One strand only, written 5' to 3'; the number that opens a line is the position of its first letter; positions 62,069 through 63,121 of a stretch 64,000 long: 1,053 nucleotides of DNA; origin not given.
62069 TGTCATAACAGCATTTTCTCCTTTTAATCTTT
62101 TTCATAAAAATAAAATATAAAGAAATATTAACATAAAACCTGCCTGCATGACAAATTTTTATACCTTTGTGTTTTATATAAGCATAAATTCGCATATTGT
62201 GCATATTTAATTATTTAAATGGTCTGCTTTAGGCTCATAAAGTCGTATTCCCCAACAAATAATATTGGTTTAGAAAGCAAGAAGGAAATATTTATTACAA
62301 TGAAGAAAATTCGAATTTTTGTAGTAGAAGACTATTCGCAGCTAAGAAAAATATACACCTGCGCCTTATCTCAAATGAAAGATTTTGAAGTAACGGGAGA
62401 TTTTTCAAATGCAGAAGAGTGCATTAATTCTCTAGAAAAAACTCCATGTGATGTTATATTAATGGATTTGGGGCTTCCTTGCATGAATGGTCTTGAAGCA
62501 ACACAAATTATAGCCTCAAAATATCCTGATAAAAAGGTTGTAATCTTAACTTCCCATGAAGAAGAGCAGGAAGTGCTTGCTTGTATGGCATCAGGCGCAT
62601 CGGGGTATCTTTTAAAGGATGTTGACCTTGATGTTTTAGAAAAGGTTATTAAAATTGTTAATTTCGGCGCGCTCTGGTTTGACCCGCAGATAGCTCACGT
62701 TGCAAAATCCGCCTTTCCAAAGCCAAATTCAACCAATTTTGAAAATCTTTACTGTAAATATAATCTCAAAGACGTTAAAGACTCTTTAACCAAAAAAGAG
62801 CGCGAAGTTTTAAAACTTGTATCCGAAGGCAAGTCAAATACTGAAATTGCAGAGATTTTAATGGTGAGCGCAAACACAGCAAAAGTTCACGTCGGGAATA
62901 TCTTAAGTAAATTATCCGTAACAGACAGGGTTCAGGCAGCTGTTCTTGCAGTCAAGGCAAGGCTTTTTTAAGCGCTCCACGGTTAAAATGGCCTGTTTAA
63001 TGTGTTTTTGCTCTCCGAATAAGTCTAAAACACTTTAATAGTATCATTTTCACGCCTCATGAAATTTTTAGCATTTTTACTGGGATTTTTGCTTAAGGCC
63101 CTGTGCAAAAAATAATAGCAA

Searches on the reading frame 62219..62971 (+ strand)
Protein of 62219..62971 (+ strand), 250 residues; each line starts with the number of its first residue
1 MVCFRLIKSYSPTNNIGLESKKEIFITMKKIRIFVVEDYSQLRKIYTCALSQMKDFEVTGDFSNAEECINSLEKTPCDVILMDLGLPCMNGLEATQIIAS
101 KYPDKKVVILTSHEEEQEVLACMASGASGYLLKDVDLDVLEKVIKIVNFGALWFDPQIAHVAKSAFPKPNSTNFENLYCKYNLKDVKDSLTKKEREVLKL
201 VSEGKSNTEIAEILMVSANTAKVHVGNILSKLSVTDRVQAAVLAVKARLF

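Call 44: find_encoding_contigs(protein=window:62219-62971:+, flank=10000, max_places=4)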
Protein window:62219-62971:+ (250 aa): 8 contigs read that carry it; 4 places shown.
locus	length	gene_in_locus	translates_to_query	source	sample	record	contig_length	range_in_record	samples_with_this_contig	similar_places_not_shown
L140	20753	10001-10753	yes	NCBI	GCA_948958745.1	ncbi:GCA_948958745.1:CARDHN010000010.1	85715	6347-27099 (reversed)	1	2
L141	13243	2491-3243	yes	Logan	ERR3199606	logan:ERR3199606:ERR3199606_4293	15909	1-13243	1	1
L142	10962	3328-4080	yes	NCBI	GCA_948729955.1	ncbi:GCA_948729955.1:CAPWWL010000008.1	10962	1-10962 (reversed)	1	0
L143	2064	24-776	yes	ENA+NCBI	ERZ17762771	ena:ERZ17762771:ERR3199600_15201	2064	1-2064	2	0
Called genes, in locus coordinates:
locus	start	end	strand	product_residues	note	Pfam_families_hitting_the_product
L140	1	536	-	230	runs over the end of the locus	PF02223:Thymidylate_kin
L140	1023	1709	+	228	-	-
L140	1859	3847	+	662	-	PF00512:HisKA (weak), PF02518:HATPase_c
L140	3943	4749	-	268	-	PF00149:Metallophos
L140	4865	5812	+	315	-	PF00140:Sigma70_r1_2 (faint), PF04542:Sigma70_r2, PF04539:Sigma70_r3, PF04545:Sigma70_r4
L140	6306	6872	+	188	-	-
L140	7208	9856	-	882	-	PF01326:PPDK_N, PF00391:PEP-utilizers, PF02896:PEP-utilizers_C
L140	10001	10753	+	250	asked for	PF00072:Response_reg, PF00196:GerE, PF08281:Sigma70_r4_2 (weak)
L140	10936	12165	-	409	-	PF05977:MFS_3, PF07690:MFS_1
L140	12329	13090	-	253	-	PF13187:Fer4_9 (faint), PF13237:Fer4_10 (weak), PF12837:Fer4_6 (faint), PF12838:Fer4_7 (weak), PF00037:Fer4 (weak), PF01058:Oxidored_q6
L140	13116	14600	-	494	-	PF00346:Complex1_49kDa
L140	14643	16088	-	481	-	PF00361:Proton_antipo_M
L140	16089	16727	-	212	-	-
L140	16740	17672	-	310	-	PF00146:NADHdh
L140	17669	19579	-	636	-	PF00662:Proton_antipo_N (weak), PF00361:Proton_antipo_M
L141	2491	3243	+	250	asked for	PF00072:Response_reg, PF00196:GerE, PF08281:Sigma70_r4_2 (weak)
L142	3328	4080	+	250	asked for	PF00072:Response_reg, PF00196:GerE, PF08281:Sigma70_r4_2 (weak)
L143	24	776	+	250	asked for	PF00072:Response_reg, PF00196:GerE, PF08281:Sigma70_r4_2 (weak)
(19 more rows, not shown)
